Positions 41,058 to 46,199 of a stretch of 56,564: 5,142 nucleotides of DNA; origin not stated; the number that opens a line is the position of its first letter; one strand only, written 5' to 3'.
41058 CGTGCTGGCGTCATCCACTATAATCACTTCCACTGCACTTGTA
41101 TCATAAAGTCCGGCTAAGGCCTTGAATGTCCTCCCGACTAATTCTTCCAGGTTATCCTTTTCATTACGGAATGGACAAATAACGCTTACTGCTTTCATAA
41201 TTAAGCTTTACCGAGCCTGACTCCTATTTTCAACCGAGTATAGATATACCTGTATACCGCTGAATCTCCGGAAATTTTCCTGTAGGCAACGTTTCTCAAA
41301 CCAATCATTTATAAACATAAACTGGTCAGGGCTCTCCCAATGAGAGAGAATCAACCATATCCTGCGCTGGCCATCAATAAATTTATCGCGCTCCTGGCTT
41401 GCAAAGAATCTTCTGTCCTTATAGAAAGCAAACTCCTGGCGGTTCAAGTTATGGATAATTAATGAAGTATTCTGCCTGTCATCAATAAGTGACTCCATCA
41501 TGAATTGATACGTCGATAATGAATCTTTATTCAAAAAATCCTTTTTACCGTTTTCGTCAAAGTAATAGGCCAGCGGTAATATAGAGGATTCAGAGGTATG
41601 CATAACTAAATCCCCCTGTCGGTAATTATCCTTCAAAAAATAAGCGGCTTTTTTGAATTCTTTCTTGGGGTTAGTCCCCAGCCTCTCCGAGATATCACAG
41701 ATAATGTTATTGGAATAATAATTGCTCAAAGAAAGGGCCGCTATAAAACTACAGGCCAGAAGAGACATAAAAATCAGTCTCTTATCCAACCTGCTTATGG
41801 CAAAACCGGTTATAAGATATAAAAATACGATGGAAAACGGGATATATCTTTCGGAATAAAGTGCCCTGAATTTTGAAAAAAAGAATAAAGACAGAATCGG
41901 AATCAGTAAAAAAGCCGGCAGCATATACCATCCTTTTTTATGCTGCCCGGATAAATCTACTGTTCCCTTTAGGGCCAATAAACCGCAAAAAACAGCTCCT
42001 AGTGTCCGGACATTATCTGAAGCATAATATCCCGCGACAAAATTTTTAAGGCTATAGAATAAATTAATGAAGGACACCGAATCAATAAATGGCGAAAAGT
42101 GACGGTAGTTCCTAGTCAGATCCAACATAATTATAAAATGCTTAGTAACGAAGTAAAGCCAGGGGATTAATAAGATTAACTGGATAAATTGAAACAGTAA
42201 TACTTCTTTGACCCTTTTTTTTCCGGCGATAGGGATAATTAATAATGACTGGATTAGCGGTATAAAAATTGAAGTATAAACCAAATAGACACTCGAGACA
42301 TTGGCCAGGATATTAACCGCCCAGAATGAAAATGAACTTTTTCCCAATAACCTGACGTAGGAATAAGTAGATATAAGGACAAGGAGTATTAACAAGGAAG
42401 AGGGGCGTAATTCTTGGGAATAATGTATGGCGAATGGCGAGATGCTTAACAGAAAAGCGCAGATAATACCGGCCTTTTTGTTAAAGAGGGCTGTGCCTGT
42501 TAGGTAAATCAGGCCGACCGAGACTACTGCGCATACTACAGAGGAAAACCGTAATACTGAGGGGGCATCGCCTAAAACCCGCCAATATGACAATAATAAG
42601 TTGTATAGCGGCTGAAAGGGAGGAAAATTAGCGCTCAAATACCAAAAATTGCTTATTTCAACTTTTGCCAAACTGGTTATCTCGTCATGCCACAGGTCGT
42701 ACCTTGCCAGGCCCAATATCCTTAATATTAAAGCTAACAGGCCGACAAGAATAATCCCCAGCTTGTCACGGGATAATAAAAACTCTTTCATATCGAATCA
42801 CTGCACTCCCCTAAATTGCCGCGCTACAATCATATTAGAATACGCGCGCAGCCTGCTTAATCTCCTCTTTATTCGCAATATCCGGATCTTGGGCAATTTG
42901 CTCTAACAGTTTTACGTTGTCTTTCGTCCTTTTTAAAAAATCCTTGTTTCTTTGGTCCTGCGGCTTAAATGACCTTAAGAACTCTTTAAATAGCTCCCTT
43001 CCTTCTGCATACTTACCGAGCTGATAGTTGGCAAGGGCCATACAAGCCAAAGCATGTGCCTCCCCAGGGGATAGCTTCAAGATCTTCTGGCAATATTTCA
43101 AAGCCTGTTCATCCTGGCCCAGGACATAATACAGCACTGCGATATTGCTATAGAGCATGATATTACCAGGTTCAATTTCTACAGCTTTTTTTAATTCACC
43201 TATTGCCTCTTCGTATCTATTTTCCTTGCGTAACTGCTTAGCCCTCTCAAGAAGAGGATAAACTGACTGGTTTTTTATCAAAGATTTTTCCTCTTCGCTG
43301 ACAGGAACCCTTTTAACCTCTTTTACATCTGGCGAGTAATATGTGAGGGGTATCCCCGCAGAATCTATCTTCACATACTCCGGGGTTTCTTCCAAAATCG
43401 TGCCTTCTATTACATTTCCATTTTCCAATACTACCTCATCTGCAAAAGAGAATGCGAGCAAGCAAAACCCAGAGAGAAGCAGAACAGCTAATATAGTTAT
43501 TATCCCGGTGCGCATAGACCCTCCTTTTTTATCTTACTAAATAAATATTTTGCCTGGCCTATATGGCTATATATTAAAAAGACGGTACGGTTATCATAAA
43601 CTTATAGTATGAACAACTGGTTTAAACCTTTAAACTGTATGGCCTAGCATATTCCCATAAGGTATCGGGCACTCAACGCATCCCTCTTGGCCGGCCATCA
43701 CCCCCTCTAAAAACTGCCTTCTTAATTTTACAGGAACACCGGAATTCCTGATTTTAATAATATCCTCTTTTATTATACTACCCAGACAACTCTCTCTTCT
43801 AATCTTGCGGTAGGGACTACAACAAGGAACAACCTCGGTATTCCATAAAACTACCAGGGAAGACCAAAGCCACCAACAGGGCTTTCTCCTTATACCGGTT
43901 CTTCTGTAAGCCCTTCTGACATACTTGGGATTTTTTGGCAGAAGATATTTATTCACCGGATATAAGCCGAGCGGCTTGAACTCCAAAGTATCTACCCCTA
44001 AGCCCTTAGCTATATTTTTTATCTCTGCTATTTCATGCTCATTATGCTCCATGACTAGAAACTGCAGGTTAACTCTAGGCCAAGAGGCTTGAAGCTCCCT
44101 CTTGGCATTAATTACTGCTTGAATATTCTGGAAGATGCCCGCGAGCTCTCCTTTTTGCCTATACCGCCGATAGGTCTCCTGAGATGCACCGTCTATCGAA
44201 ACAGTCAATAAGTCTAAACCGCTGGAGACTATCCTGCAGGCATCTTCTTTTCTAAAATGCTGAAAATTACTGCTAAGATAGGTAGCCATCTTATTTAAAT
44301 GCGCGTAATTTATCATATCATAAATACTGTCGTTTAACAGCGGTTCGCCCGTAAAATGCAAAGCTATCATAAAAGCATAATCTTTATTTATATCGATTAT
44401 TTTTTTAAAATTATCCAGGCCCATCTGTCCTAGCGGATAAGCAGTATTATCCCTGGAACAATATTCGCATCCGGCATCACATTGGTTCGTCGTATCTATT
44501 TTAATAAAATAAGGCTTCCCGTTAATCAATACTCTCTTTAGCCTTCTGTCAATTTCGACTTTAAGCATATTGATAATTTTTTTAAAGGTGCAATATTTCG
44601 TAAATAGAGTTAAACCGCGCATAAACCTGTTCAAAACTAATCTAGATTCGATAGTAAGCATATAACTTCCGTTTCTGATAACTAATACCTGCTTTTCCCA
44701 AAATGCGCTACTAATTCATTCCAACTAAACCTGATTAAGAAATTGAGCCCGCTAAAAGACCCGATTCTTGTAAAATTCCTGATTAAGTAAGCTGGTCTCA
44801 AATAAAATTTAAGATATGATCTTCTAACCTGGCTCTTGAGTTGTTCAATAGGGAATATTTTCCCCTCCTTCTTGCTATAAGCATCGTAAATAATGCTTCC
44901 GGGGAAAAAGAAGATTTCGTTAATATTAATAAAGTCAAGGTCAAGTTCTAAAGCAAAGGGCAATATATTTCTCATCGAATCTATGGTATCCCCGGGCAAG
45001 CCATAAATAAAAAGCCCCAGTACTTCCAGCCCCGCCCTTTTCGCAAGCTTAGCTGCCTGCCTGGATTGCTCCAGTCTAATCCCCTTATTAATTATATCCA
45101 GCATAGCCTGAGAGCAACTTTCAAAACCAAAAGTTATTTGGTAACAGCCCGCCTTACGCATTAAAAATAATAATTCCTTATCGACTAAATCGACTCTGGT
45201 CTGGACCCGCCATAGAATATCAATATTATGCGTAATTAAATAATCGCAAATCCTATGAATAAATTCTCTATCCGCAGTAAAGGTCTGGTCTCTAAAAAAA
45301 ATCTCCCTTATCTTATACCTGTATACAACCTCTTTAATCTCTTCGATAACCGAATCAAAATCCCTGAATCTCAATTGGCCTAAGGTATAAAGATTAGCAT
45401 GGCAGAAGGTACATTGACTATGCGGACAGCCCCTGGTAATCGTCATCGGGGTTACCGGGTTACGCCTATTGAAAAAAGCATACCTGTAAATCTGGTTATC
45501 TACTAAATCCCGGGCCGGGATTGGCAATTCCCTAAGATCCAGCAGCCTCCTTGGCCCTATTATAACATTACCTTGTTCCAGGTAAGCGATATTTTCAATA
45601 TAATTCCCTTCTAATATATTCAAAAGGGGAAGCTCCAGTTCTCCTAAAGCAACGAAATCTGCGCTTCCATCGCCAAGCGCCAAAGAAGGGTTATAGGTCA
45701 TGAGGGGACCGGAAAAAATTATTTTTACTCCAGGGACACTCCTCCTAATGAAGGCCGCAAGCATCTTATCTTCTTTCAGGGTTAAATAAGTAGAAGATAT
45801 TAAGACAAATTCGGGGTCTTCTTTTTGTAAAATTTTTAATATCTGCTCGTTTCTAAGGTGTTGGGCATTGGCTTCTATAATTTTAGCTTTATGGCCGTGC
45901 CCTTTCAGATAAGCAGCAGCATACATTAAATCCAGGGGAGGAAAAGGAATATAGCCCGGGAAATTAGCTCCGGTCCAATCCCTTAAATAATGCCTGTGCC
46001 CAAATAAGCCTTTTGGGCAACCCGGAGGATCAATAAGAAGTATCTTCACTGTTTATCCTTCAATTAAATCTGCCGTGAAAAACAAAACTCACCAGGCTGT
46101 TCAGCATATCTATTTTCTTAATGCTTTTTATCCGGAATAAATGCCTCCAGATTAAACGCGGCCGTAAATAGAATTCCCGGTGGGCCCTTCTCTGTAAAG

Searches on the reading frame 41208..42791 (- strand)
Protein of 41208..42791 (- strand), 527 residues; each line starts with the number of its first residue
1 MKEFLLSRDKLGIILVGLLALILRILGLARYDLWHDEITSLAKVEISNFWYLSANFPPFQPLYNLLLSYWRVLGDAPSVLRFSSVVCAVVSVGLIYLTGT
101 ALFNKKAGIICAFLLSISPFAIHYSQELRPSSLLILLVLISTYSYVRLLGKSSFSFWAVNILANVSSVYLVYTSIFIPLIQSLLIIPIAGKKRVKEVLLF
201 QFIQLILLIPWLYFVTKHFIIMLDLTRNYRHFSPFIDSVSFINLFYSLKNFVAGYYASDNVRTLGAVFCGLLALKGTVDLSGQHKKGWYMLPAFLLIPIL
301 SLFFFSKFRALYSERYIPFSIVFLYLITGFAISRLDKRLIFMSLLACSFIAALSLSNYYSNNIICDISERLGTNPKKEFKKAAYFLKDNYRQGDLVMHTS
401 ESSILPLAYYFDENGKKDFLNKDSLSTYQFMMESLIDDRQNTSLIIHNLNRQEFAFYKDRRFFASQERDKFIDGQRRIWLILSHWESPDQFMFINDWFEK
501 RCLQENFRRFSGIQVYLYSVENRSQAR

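Call 23: search_protein_families(library=pfam, proteins=[window:41208-42791:-], max_evalue=0.0001)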
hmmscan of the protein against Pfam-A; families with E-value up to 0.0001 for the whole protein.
window:41208-42791:- (527 aa): 1 family
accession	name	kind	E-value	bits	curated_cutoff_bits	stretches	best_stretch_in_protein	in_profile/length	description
PF13231.12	PMT_2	-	1.2e-10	42.3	26.1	1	63-213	6-159/160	Dolichyl-phosphate-mannose-protein mannosyltransferase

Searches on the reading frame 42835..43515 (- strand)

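Call 23: search_protein_families(library=pfam, proteins=[window:42835-43515:-], max_evalue=0.0001)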
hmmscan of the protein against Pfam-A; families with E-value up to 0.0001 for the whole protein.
window:42835-43515:- (226 aa): 15 families
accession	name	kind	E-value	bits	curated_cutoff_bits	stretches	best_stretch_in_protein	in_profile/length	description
PF07719.23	TPR_2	-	7.2e-15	54.3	27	1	121-151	3-33/34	Tetratricopeptide repeat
PF00515.34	TPR_1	-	2.4e-11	43.4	27.8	1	121-150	3-32/34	Tetratricopeptide repeat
PF13428.12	TPR_14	-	4.6e-10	39.6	23.5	0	88-124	4-40/44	Tetratricopeptide repeat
PF14559.12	TPR_19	-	4.9e-10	40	25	1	95-154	1-62/68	Tetratricopeptide repeat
PF13431.12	TPR_17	-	5.4e-09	36.1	24.4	0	108-139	2-33/34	Tetratricopeptide repeat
PF13414.12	TPR_11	-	9.1e-09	35.3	26.8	1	94-133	3-42/42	TPR repeat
PF13432.12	TPR_16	-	7.1e-08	33.2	32.7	0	89-152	1-64/65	Tetratricopeptide repeat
PF13174.12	TPR_6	-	3e-07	31.1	26.3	0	124-150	5-31/33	Tetratricopeptide repeat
PF23914.1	TPR_CcmH_CycH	-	5e-07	30.1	42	1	98-189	63-157/158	Cytochrome c-type biogenesis protein H TPR domain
PF13424.12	TPR_12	-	1.7e-06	28.5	30.1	0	121-163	5-50/77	Tetratricopeptide repeat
PF13181.12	TPR_8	-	1.7e-06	28.2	25.7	0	122-150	4-32/34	Tetratricopeptide repeat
PF13371.12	TPR_9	-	3.4e-06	27.4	35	1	132-186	8-61/73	Tetratricopeptide repeat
PF14853.12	Fis1_TPR_C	-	1.5e-05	25.5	25.3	0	159-181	7-29/53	Fis1 C-terminal tetratricopeptide repeat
PF13374.12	TPR_10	-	2.6e-05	24.5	27.5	0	121-148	4-31/42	Tetratricopeptide repeat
PF12895.13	ANAPC3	-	3.3e-05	24.5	27.2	0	100-178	4-81/82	Anaphase-promoting complex, cyclosome, subunit 3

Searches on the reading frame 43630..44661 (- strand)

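Call 23: search_protein_families(library=pfam, proteins=[window:43630-44661:-], max_evalue=0.0001)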
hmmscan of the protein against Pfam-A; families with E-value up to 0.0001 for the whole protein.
window:43630-44661:- (343 aa): 2 families
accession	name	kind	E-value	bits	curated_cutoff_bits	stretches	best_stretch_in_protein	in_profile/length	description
PF04055.27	Radical_SAM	-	1.7e-10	41.8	29.5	1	57-187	3-140/166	Radical SAM superfamily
PF13186.11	SPASM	-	1.9e-07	31.7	21.5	1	262-314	1-52/67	Iron-sulfur cluster-binding domain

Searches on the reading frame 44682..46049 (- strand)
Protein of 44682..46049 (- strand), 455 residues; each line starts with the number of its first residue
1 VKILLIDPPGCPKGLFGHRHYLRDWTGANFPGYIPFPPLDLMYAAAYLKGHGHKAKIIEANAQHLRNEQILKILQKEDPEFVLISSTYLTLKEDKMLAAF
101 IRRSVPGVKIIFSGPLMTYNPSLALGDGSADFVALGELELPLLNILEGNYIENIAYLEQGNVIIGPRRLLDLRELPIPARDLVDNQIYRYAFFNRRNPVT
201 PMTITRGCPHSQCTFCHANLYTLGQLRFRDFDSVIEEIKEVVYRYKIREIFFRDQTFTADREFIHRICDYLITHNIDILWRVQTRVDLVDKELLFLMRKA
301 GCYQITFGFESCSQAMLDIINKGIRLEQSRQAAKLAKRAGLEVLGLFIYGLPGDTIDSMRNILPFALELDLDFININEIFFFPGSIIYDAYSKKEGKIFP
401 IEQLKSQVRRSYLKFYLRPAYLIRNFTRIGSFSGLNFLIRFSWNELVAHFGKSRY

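Call 23: search_protein_families(library=pfam, proteins=[window:44682-46049:-], max_evalue=0.0001)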
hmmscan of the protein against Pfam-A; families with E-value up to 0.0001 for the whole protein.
window:44682-46049:- (455 aa): 2 families
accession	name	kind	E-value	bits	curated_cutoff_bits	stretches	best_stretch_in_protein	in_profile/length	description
PF04055.27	Radical_SAM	-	6.4e-23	82.2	29.5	1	203-363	2-163/166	Radical SAM superfamily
PF02310.24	B12-binding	-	2.4e-14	53.6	32.1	1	36-143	12-118/121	B12 binding domain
